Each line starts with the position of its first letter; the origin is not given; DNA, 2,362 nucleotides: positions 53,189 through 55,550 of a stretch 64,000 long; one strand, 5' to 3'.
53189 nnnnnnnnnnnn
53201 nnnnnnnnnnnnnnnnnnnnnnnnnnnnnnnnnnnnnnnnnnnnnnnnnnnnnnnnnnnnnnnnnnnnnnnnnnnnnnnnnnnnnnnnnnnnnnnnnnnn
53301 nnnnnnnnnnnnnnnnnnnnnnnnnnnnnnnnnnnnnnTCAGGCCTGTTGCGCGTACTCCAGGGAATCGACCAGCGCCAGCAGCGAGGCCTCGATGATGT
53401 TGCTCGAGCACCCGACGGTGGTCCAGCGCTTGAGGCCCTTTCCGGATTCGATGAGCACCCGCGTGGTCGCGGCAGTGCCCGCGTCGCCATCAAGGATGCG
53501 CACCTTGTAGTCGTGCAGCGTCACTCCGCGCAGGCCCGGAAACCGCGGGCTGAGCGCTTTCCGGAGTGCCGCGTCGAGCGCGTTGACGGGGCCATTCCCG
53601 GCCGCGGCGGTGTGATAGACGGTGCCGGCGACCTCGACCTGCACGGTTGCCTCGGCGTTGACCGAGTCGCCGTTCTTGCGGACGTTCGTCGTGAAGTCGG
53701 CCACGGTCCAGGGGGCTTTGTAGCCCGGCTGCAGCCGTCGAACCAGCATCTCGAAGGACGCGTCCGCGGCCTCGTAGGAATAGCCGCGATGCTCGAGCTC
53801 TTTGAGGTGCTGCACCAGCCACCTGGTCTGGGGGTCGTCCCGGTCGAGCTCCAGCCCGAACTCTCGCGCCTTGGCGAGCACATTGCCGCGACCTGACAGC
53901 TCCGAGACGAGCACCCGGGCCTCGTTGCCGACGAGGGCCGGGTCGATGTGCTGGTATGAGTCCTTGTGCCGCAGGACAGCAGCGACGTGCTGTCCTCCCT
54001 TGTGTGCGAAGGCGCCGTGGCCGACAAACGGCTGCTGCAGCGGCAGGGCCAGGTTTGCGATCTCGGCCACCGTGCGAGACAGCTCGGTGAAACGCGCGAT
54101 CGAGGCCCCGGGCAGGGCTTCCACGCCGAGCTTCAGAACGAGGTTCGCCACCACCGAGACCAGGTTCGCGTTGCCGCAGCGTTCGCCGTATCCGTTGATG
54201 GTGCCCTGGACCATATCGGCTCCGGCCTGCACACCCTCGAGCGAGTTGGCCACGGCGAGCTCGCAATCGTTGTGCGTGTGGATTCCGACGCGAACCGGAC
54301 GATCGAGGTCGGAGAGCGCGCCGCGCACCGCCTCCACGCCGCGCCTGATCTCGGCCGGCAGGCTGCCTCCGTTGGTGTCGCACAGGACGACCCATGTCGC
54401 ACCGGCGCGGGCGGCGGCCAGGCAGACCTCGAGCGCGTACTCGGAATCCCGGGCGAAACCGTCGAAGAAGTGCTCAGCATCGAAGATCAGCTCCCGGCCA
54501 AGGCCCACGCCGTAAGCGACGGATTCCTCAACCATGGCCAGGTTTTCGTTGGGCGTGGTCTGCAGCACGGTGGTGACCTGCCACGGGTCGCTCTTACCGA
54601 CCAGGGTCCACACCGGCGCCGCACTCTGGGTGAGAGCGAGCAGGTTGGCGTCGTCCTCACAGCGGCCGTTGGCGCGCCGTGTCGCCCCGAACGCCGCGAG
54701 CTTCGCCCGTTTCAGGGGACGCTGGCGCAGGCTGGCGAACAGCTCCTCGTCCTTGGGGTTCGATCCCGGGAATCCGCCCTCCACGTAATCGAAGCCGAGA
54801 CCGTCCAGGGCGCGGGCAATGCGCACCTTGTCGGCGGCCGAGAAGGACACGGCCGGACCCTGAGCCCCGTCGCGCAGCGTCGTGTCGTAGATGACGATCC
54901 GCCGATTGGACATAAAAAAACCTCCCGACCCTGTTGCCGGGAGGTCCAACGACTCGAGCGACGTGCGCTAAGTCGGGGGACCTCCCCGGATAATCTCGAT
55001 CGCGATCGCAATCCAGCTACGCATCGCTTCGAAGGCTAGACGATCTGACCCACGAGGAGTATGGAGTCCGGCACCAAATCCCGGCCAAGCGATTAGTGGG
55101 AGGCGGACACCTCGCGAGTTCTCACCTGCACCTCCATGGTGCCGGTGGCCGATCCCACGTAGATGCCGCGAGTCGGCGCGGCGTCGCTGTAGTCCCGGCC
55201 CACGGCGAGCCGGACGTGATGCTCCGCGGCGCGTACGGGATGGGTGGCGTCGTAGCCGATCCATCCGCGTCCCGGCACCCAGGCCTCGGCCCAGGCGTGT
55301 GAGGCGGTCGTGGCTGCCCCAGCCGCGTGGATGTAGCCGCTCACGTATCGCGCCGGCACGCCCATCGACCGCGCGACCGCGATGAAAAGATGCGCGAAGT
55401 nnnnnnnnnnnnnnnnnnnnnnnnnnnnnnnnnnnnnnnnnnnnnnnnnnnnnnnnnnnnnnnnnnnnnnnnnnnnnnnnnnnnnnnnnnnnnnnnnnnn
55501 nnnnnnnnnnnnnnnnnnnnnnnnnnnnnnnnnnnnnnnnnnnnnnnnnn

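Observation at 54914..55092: Isoleucine-codon leader peptide plus SD-sequestering intrinsic terminator controlling citramalate synthase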

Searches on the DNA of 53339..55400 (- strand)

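Call 3: search_rna_families(source=window, start=54600, end=55400, threshold=evalue, max_evalue=10, show_alignments=3)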
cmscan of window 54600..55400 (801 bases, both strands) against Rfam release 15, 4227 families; matches with E-value up to 10: 2.
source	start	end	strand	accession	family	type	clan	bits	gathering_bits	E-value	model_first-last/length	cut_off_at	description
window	54914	55004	-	RF02868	ncS037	Gene; sRNA;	-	15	112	7.5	1-152/152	no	Burkholderia sRNA 37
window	55251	55298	+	RF01668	P10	Gene; sRNA;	-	12.7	37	6.5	1-72/72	no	Pseudomonas sRNA P10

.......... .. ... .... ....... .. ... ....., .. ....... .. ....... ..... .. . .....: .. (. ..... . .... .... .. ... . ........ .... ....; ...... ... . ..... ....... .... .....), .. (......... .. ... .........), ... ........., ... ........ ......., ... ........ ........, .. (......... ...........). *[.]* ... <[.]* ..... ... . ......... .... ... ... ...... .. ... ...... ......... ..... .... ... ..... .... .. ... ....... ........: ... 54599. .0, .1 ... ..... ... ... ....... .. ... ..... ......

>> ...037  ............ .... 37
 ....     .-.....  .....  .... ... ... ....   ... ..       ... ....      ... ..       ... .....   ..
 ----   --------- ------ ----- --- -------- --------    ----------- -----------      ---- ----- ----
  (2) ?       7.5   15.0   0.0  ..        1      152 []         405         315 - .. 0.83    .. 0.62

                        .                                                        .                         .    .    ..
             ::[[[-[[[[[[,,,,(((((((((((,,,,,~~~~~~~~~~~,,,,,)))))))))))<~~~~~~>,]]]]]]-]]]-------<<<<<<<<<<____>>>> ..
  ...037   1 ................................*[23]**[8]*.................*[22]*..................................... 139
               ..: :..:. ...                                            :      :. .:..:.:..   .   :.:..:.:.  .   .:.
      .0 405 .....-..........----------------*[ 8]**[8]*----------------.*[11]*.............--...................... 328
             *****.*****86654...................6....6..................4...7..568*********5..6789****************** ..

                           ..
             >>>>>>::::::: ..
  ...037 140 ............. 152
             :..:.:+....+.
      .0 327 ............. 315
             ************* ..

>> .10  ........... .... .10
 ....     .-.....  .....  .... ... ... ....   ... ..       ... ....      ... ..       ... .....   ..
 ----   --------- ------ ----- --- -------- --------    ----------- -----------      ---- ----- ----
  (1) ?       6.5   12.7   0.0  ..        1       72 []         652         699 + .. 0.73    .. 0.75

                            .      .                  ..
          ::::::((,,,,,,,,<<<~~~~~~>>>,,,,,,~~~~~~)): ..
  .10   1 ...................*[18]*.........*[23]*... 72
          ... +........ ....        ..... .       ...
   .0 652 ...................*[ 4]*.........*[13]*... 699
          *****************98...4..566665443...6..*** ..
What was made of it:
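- On Curated Rfam leader families (Leu, Thr, His, Trp and Phe leaders and others): The only hits at E up to 10 in 54600-55400 were noise: ncS037 at 15 bits against a 112-bit threshold, and P10 (call 3).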

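Call 52: build_rna_model(alignment_id=A2)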
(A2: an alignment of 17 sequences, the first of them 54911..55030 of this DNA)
Model R1 built from alignment A2 (17 sequences, 132 columns); structure: RNAalifold consensus.
model positions 120; base pairs 24; branch points 2; effective number of sequences 1.66; information 0.59 bits per position. Calibrated on 0.2 Mb of random sequence (short: E-values are rough).
structure used (alignment columns):
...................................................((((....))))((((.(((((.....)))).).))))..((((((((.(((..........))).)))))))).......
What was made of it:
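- Tried and rejected: A model built from the 17 leaders (R1, call 52) found one copy in the window.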

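Call 53: search_with_rna_model(model_id=R1, sources=[L001, L002, L003, L004, L005, L006, L007, L008, L009, L010, L011, L012, L013, L014, L015, L016, L017, L018, L019, L020, L021, L022, L023, L024, L025, L026, L027, L028, L029, L030, L031, L032, L033, L034, L035, L036, L037, L038, L039, L040, L041, L042, L043, L044, L045, L046, L047, L048, L049, L050, L051, L052, L053, L054, L055, L056, L057, L058, L059, L060, L061, L062, L063, L064, L065, L066, L067, L068, L069, L070, L071, L072, L073, L074, L075, L076, L077, L078, L079, L080, L089, L090, L091, L092, L093, L094, L095, L096, L097, L098, L099, L100, L101, L102, L103, L104, L105, L106, L107, L108], max_evalue=1, show_alignments=3)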
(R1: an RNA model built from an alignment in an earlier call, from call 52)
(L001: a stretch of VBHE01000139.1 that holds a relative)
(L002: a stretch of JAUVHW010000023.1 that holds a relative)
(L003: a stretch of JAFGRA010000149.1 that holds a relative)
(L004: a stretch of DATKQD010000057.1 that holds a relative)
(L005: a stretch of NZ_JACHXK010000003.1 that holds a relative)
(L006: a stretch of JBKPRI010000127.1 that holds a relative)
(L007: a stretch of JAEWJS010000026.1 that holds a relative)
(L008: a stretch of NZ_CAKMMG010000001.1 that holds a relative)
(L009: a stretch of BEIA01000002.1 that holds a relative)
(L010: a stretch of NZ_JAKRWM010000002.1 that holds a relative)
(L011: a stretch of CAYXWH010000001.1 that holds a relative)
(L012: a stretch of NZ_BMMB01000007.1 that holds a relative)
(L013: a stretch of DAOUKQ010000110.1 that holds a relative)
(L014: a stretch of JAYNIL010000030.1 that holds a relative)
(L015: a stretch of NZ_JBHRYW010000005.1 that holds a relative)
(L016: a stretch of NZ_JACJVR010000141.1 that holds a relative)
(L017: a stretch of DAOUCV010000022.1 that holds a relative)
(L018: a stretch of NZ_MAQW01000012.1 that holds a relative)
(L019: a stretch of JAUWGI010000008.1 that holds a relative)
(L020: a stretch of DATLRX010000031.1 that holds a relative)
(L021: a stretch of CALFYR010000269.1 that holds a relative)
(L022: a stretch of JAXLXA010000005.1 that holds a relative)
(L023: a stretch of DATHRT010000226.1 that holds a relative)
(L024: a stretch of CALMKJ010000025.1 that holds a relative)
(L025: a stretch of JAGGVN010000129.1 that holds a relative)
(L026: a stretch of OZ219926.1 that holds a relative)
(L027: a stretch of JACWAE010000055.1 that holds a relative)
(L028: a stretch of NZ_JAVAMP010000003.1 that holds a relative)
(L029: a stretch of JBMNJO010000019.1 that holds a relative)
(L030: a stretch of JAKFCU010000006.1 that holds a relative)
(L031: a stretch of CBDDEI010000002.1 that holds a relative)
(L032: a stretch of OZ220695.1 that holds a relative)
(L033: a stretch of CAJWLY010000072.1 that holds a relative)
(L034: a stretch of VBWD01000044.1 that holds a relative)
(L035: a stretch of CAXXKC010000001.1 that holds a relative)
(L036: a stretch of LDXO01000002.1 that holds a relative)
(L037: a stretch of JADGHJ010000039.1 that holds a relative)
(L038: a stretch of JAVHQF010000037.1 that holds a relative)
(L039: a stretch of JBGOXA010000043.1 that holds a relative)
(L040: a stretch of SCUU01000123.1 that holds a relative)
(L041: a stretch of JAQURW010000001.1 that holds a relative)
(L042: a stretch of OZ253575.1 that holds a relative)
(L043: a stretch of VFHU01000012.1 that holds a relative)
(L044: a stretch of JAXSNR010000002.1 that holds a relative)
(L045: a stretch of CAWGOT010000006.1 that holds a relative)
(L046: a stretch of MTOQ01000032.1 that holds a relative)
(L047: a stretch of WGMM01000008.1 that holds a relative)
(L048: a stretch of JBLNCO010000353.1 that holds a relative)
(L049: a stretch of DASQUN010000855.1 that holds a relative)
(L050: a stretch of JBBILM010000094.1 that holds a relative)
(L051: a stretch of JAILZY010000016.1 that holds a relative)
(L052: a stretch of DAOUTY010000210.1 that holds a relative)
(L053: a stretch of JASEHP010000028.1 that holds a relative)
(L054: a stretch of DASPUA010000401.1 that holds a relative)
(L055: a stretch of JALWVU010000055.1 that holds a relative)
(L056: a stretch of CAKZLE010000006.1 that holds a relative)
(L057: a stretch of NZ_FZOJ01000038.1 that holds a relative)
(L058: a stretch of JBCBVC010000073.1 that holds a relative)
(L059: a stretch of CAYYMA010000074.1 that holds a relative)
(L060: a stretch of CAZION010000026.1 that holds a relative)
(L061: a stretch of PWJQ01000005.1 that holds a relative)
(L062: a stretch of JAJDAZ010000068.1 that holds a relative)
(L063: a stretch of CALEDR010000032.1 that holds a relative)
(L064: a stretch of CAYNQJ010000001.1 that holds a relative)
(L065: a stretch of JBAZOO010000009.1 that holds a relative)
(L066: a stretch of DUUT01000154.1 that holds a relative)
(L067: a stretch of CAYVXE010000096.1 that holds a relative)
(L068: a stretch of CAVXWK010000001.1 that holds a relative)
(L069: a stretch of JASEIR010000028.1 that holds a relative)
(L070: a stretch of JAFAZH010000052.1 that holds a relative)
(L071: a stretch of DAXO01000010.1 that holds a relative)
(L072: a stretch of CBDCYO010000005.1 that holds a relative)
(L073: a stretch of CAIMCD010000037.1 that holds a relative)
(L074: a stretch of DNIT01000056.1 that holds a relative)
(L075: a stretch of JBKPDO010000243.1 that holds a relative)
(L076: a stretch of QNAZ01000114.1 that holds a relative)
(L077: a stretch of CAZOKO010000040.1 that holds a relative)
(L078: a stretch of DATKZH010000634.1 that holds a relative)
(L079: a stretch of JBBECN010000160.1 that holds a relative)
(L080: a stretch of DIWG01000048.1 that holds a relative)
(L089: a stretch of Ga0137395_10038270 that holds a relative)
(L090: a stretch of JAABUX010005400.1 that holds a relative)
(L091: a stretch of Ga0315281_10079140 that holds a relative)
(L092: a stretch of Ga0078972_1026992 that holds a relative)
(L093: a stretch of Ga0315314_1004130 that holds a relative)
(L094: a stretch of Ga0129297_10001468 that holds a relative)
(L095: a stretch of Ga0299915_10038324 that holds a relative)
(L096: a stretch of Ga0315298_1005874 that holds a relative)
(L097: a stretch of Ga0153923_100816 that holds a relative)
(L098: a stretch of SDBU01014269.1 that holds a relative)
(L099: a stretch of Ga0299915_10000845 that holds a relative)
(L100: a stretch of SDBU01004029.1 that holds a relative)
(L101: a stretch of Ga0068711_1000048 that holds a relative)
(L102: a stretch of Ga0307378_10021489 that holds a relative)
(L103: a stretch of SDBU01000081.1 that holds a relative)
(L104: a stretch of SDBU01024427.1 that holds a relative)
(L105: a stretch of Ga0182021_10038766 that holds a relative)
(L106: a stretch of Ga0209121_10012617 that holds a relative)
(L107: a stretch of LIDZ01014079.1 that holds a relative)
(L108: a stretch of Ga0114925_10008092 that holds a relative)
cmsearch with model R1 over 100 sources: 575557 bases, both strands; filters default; matches with E-value up to 1: 1.
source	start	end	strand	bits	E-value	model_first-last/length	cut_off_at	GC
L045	2298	2415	+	14.5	0.2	1-120/120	no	0.59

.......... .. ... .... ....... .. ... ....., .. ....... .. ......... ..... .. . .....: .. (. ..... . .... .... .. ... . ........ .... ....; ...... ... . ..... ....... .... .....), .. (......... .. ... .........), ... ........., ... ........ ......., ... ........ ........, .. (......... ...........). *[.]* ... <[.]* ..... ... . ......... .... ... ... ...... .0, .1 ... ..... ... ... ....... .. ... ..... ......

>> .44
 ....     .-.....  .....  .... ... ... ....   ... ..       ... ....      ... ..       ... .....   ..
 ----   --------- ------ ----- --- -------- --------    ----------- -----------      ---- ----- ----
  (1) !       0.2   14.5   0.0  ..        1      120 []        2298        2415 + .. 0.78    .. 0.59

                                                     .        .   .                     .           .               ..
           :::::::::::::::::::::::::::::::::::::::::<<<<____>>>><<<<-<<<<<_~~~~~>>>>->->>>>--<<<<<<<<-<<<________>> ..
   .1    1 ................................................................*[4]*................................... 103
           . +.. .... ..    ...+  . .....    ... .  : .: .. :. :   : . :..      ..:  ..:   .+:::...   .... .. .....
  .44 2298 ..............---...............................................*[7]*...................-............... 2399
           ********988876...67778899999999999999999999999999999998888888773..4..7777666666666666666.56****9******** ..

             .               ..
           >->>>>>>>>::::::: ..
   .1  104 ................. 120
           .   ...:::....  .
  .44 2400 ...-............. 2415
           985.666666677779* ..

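Call 54: search_with_rna_model(model_id=R1, sources=[window, L109, L110, L111, L112, L113, L114, L115, L116, L117, L118, L119, L120, L121, L122, L123, L124, L125, L126, L127, L128, L129, L130, L131, L132, L133, L134, L135, L136, L137, L138, L139, L140, L141, L142, L143, L144, L145, L146, L147, L148, L149, L150, L151, L152, L153, L154, L155, L156, L157, L158, L159, L160], max_evalue=1)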
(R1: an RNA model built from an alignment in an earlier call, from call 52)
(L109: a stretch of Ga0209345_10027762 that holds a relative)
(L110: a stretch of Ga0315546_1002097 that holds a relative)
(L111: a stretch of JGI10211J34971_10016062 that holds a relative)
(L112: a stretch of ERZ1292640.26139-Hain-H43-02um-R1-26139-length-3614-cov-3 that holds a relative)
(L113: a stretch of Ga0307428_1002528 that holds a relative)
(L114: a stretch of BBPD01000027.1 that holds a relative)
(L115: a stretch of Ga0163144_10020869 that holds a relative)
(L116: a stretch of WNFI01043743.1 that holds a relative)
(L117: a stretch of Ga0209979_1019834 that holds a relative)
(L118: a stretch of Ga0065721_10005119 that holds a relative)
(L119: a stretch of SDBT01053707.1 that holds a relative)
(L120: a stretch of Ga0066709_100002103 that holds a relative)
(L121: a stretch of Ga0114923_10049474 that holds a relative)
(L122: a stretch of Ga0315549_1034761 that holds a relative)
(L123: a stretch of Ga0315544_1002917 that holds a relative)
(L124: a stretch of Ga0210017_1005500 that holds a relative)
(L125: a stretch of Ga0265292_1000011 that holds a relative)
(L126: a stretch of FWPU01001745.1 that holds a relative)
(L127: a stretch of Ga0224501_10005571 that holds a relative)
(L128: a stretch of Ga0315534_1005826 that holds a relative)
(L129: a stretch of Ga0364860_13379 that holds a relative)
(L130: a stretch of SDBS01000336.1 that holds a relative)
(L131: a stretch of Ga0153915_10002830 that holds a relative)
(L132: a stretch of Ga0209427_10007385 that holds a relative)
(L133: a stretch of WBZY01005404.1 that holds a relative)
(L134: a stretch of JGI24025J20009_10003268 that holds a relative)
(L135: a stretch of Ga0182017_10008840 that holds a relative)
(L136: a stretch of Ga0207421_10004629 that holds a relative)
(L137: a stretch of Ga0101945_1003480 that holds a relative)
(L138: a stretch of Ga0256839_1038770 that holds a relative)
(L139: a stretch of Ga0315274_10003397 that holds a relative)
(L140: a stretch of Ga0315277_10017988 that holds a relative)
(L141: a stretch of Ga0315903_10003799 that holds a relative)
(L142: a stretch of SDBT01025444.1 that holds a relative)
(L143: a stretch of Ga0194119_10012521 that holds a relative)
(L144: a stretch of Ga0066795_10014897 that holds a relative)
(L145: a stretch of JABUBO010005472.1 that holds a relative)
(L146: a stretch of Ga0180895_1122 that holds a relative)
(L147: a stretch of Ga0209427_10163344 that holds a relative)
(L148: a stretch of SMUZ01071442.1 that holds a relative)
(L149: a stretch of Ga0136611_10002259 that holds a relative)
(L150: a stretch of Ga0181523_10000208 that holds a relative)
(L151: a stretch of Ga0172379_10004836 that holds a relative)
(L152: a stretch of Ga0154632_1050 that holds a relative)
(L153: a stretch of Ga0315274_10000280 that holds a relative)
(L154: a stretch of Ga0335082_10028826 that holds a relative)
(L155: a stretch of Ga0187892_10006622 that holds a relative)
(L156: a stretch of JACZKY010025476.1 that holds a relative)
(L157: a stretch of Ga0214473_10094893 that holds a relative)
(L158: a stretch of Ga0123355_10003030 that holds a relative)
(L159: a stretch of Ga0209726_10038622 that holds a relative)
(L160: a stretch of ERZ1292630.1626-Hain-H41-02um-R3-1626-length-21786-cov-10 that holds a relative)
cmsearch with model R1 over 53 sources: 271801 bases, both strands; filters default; matches with E-value up to 1: 1.
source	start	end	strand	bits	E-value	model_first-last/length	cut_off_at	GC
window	54911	55028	-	128.5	1.6e-34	1-120/120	no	0.59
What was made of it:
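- Tried and rejected: In 152 distant cimA loci it found nothing except a weak hit in L045 (E 0.2) (calls 53, 54).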

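Call 61: search_rna_families(sources=[L014, L004, L035, L045, L078, L080, L001, L066, L090], threshold=gathering)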
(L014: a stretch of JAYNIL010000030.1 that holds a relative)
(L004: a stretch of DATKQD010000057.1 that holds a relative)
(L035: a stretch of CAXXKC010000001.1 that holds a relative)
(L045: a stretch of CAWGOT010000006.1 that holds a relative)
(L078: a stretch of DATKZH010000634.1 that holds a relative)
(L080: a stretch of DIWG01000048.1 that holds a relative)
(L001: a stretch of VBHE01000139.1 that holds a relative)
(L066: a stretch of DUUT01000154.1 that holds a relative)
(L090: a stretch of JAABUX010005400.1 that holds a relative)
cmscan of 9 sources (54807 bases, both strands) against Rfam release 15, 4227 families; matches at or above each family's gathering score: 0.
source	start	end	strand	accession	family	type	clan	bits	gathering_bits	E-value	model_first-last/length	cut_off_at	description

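Call 62: search_rna_families(source=L014, start=2050, end=2520, threshold=evalue, max_evalue=1, show_alignments=1)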
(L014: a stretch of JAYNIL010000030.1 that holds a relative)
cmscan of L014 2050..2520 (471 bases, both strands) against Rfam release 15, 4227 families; matches with E-value up to 1: 5.
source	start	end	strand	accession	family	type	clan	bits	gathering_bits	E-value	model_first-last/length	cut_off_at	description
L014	2138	2448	+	RF00230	T-box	Cis-reg; leader;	-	36.4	93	1.3e-06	1-219/219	no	T-box leader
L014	2267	2334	-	RF02163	sR-tMet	Gene; snRNA; snoRNA; CD-box;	-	19.1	50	0.8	1-72/72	no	Small nucleolar RNA sR-tMet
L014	2291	2360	+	RF03165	2dG-II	Cis-reg; riboswitch;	CL00123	18.9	60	0.095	1-71/71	no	2dG-II purine riboswitch aptamer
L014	2082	2110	-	RF01549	TB8Cs2H1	Gene; snRNA; snoRNA; HACA-box;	-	16.8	40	0.96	4-59/65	no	Trypanosomatid snoRNA TB8Cs2H1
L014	2385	2467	+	RF02837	anti-hemB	Gene; sRNA;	-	14.4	49.5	0.97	1-81/81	no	Burkholderia RNA 7 (anti-hemB)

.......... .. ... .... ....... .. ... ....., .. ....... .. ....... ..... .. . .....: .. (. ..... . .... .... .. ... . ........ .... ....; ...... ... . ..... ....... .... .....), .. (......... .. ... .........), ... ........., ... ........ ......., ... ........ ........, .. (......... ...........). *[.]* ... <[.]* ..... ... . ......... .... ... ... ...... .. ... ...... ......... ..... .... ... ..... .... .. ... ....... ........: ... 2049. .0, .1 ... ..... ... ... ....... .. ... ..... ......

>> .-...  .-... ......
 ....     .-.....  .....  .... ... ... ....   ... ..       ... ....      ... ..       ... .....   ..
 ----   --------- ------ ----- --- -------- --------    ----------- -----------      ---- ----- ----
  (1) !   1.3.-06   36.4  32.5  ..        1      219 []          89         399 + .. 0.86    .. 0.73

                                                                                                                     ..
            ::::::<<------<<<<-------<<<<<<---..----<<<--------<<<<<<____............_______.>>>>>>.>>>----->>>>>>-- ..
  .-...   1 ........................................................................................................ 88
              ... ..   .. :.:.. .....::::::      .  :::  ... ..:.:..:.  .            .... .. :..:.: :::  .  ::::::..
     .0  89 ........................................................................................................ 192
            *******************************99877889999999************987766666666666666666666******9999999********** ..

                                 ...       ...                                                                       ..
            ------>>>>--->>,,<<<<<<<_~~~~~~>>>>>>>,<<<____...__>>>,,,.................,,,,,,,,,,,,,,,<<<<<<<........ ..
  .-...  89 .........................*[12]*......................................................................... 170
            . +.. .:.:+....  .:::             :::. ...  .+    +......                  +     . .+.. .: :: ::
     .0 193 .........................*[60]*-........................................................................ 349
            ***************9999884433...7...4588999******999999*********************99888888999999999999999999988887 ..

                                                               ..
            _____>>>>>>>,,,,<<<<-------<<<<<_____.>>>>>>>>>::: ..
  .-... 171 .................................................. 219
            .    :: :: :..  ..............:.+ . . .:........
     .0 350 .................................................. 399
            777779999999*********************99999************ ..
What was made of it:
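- On T-box riboswitch: By contrast, L014 has the motif and a 36-bit T-box match (call 62).
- A probable Ile T-box occupies the same place in L014 (call 62).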
